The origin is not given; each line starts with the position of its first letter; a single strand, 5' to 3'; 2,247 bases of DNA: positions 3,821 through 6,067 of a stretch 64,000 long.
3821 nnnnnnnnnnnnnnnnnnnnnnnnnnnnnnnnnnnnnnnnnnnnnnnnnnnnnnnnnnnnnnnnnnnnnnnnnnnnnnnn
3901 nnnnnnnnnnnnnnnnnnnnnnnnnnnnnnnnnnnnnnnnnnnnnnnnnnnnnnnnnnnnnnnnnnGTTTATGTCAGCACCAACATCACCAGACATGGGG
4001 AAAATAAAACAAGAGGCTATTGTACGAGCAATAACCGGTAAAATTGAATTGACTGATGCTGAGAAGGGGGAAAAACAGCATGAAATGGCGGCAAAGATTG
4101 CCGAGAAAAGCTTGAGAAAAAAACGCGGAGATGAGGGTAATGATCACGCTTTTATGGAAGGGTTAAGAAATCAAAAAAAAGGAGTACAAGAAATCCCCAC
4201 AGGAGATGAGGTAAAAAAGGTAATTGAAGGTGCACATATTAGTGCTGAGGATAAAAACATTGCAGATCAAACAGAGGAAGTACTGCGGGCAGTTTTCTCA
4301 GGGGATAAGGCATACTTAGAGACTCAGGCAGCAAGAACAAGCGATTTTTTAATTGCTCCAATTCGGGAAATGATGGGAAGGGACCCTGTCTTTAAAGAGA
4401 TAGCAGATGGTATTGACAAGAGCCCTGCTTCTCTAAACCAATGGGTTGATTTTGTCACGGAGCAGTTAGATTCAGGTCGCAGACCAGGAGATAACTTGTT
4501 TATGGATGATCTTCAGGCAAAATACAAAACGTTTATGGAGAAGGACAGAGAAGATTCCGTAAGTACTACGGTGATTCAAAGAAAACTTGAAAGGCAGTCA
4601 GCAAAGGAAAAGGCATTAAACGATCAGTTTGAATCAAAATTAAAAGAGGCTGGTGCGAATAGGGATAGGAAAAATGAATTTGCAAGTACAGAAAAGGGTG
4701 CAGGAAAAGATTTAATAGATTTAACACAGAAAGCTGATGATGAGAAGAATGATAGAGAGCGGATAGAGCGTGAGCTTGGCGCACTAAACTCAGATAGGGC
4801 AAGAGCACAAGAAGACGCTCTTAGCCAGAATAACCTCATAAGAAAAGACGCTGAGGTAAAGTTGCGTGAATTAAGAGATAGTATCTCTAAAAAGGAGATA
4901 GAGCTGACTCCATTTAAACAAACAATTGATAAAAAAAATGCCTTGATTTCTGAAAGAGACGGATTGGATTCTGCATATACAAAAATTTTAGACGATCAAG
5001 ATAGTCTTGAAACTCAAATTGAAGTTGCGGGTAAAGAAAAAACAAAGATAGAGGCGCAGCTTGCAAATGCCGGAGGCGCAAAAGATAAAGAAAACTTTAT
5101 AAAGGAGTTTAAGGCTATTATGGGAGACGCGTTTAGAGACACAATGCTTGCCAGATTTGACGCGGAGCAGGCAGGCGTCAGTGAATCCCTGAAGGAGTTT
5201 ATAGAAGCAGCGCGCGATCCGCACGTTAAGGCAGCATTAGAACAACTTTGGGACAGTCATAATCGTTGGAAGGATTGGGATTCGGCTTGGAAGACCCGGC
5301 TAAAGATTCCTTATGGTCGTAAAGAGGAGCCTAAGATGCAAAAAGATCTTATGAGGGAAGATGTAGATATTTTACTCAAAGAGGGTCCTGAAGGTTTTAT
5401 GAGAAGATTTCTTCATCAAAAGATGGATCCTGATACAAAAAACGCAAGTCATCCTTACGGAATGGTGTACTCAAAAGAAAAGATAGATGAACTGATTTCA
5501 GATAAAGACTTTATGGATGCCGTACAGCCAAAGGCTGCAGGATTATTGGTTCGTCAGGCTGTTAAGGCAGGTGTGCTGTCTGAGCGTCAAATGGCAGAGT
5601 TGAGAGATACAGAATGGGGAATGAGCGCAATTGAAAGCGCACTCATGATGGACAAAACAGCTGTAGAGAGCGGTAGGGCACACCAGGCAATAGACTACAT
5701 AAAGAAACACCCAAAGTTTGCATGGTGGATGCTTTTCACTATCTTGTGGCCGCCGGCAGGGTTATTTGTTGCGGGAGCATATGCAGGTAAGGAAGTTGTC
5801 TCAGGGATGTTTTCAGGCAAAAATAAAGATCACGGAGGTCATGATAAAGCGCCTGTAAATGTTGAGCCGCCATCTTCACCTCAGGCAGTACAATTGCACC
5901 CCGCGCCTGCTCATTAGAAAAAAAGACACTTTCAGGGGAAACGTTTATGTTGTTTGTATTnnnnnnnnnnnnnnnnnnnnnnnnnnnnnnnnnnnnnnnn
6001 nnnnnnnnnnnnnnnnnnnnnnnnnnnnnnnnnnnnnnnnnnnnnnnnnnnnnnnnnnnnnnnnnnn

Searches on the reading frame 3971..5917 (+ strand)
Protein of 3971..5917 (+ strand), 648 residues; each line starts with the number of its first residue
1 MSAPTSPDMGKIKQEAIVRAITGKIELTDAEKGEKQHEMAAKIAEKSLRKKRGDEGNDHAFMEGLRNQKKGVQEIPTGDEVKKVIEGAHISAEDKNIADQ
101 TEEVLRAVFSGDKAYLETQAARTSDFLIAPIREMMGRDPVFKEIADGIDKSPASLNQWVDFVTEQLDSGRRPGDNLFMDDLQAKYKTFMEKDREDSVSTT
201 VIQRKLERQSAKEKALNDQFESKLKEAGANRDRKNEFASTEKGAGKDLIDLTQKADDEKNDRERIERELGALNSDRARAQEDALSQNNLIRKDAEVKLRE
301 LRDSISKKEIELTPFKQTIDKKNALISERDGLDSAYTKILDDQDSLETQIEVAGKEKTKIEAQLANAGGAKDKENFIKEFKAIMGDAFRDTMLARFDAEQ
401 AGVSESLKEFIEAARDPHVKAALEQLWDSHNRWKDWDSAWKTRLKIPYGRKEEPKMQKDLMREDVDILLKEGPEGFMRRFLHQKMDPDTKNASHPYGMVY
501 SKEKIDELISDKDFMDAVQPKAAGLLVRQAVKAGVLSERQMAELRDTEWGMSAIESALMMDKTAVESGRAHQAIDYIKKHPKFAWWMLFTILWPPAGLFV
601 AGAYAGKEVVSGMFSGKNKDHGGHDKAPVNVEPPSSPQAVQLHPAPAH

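Call 8: search_protein_families(library=pfam, proteins=[window:3971-5917:+], max_evalue=0.01)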
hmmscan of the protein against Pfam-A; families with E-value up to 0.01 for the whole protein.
window:3971-5917:+ (648 aa): 0 families

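Call 15: search_protein_families(library=ncbifam, proteins=[window:3971-5917:+], max_evalue=0.05)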
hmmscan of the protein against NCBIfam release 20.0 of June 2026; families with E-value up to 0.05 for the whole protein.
window:3971-5917:+ (648 aa): 2 families
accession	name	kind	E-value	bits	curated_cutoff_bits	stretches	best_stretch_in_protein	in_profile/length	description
NF045487.1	ASRP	equivalog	0.024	13.2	300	1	205-384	325-484/593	archaea-specific SMC-related protein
NF047509.1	Rv3131_FMN_oxido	subfamily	0.045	13.2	199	0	190-296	96-203/319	Acg family FMN-binding oxidoreductase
